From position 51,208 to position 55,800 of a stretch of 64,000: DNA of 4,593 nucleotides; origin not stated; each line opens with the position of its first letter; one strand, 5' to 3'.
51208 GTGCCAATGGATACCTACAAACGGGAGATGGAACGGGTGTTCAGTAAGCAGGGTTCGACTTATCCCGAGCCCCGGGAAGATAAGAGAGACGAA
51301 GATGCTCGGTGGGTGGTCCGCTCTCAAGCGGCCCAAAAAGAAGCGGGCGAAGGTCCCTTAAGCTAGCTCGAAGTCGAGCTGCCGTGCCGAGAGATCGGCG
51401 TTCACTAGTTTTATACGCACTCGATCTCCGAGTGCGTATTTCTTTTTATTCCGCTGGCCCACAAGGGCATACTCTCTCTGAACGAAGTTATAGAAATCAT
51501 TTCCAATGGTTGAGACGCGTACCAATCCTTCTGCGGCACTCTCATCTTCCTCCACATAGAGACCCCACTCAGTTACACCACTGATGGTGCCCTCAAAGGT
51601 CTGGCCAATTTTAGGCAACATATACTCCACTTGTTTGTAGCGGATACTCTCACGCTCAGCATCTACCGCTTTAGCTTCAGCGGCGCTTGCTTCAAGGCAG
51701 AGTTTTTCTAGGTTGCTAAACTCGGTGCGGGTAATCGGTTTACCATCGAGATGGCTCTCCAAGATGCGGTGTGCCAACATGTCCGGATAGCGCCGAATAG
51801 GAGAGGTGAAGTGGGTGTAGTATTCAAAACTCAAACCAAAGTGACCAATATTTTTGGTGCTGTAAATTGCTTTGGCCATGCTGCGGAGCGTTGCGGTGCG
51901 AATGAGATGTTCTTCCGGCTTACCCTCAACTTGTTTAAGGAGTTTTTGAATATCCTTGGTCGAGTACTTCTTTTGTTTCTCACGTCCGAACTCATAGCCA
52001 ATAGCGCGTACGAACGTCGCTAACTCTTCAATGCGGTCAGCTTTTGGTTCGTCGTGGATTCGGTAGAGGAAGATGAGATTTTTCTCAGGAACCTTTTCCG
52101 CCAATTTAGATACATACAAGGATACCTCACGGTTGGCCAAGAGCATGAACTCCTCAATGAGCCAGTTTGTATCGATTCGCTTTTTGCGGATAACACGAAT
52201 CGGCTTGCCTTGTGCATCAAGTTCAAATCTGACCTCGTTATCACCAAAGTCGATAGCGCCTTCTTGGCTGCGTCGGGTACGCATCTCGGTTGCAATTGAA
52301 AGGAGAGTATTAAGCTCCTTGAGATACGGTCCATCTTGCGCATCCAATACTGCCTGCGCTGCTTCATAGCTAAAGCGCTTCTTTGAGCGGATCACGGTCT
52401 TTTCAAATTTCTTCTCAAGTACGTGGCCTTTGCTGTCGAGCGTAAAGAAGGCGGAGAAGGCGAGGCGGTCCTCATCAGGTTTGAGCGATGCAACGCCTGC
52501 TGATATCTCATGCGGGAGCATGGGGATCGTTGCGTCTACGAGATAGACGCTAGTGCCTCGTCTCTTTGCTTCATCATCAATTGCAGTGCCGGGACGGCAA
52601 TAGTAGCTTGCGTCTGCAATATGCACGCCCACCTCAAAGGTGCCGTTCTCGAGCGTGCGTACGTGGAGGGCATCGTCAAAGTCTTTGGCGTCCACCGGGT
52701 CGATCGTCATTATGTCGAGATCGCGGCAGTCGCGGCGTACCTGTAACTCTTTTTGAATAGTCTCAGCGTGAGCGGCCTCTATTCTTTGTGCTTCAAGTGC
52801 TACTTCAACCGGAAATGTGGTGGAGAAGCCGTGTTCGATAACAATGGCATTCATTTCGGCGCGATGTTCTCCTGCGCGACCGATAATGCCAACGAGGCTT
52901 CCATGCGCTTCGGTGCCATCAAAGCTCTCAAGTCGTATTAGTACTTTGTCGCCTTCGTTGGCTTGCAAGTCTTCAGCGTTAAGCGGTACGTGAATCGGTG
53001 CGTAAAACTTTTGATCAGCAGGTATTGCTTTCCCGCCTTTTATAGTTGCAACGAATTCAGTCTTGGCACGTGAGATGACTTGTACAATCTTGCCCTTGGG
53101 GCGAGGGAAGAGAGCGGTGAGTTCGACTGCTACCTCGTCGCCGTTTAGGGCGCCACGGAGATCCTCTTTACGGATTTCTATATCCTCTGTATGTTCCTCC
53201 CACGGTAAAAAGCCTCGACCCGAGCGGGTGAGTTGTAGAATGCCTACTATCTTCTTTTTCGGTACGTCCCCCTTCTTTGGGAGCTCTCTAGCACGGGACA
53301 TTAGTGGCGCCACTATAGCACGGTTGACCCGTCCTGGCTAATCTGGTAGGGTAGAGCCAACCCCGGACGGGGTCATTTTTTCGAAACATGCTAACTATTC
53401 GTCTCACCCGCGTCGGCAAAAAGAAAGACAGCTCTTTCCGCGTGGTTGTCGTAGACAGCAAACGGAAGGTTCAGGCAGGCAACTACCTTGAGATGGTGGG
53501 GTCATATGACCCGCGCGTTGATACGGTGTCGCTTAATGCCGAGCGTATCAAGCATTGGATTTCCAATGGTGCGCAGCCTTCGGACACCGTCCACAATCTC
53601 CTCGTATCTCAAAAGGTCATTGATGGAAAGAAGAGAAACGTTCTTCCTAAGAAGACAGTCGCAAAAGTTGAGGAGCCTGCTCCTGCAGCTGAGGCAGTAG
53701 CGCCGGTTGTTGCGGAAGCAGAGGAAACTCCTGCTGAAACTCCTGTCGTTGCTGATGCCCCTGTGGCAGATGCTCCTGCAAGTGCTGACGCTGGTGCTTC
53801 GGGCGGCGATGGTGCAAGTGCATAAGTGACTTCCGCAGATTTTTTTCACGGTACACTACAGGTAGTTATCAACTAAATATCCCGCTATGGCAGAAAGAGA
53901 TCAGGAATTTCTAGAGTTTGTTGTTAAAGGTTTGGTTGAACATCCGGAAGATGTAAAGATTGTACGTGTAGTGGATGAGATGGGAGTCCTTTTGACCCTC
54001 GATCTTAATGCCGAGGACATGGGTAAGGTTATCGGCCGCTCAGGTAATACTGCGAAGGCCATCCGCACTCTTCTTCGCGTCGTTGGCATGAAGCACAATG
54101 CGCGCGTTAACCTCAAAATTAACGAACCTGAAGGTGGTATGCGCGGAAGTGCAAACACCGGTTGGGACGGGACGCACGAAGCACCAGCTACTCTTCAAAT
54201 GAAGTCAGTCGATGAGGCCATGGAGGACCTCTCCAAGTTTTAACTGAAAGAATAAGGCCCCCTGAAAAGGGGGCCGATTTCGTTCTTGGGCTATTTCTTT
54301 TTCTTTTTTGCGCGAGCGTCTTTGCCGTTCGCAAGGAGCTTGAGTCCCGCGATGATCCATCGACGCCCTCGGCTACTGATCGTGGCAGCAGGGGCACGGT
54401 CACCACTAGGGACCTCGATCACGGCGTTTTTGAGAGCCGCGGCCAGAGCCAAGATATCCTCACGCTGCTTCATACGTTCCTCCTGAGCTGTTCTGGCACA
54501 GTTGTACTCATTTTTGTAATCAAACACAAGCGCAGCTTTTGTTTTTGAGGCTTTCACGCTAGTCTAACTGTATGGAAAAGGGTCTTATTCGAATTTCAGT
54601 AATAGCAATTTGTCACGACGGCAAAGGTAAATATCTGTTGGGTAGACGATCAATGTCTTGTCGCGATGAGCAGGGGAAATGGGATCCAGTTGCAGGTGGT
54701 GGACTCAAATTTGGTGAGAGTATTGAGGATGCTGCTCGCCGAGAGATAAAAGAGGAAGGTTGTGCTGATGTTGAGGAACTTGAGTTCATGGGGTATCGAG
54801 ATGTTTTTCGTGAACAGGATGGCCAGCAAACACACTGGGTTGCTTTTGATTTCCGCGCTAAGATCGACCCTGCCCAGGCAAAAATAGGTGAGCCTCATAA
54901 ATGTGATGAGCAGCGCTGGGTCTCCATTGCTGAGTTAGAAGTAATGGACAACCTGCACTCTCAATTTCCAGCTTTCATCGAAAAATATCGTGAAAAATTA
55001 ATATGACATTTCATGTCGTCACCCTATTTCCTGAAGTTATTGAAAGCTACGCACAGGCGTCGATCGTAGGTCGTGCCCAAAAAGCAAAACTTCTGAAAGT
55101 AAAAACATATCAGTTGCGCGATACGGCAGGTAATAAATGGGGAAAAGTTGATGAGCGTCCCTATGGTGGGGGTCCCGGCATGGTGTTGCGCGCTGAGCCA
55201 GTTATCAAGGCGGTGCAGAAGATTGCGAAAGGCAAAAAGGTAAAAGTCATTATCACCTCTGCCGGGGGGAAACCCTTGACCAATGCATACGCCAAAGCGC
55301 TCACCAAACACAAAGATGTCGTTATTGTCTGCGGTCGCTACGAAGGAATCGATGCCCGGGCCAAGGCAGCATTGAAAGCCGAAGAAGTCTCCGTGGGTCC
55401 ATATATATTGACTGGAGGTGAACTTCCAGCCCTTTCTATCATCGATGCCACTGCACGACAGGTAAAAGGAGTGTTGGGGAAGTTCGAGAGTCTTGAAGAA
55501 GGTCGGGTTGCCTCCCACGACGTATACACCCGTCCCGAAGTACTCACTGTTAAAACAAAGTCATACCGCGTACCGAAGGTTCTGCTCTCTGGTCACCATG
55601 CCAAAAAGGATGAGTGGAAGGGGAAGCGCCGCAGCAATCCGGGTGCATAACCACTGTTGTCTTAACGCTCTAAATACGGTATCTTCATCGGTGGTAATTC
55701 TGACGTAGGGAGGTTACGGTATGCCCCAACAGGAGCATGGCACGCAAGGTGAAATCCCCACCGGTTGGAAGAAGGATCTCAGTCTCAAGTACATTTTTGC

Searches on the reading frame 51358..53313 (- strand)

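Call 24: search_protein_families(library=pfam, proteins=[window:51358-53313:-], max_evalue=0.001)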
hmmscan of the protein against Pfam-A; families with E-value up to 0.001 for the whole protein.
window:51358-53313:- (651 aa): 6 families
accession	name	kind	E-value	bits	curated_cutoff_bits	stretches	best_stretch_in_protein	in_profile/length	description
PF00773.25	RNB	-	6.7e-104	348.1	29.3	1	193-523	1-325/326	RNB domain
PF17876.7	CSD2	-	1.9e-17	63.5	26.2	2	97-168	3-74/74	Cold shock domain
PF08206.17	OB_RNB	-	1.3e-08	34.8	24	1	24-67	1-44/58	Ribonuclease B OB domain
PF00575.29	S1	-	3e-07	31.2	22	1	567-648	2-71/74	S1 RNA binding domain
PF18614.7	RNase_II_C_S1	-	9.1e-06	25.9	26.6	1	616-651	23-59/59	RNase II-type exonuclease C-terminal S1 domain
PF25049.1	OB_HELZ2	-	0.00015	21.9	29.3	0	37-84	36-89/90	3'-5' exoribonuclease HELZ2, OB-fold domain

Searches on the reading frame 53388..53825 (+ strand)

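Call 24: search_protein_families(library=pfam, proteins=[window:53388-53825:+], max_evalue=0.001)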
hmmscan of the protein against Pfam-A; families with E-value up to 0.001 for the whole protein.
window:53388-53825:+ (145 aa): 1 family
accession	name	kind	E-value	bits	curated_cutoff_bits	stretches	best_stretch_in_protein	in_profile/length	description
PF00886.24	Ribosomal_S16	-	1.1e-17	64.1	27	1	8-65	1-62/62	Ribosomal protein S16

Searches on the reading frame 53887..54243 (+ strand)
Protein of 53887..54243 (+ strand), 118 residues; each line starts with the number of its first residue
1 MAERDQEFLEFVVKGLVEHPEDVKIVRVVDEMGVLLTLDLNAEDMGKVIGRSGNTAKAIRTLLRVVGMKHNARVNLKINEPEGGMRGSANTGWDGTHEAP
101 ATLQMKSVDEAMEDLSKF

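Call 24: search_protein_families(library=pfam, proteins=[window:53887-54243:+], max_evalue=0.001)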
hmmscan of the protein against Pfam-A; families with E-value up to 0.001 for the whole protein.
window:53887-54243:+ (118 aa): 1 family
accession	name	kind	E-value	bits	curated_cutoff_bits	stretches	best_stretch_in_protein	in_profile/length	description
PF13083.13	KH_KhpA-B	-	2.4e-20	72.7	32.1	1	6-78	1-73/73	KhpA/KhpB, KH domain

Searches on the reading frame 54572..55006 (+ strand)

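Call 24: search_protein_families(library=pfam, proteins=[window:54572-55006:+], max_evalue=0.001)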
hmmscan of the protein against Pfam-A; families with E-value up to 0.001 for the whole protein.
window:54572-55006:+ (144 aa): 1 family
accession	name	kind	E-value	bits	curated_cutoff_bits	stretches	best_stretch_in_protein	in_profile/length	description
PF00293.34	NUDIX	-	3.9e-19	69.4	21.1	1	7-129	3-124/134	NUDIX domain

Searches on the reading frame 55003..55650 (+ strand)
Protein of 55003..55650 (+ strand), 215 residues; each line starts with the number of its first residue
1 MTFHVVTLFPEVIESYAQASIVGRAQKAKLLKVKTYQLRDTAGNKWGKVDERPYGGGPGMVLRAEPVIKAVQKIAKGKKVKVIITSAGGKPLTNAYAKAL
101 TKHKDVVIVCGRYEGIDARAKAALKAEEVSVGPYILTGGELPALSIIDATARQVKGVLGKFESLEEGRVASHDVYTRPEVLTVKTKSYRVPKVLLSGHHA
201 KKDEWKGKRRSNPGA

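Call 24: search_protein_families(library=pfam, proteins=[window:55003-55650:+], max_evalue=0.001)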
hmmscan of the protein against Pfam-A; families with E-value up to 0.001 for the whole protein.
window:55003-55650:+ (215 aa): 2 families
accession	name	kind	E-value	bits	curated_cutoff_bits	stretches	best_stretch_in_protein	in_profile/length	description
PF01746.26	tRNA_m1G_MT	-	2e-40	139.1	27.3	1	23-208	2-184/195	tRNA (Guanine-1)-methyltransferase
PF12683.13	DUF3798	-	0.00029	20.9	24.6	1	64-114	44-94/271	Protein of unknown function (DUF3798)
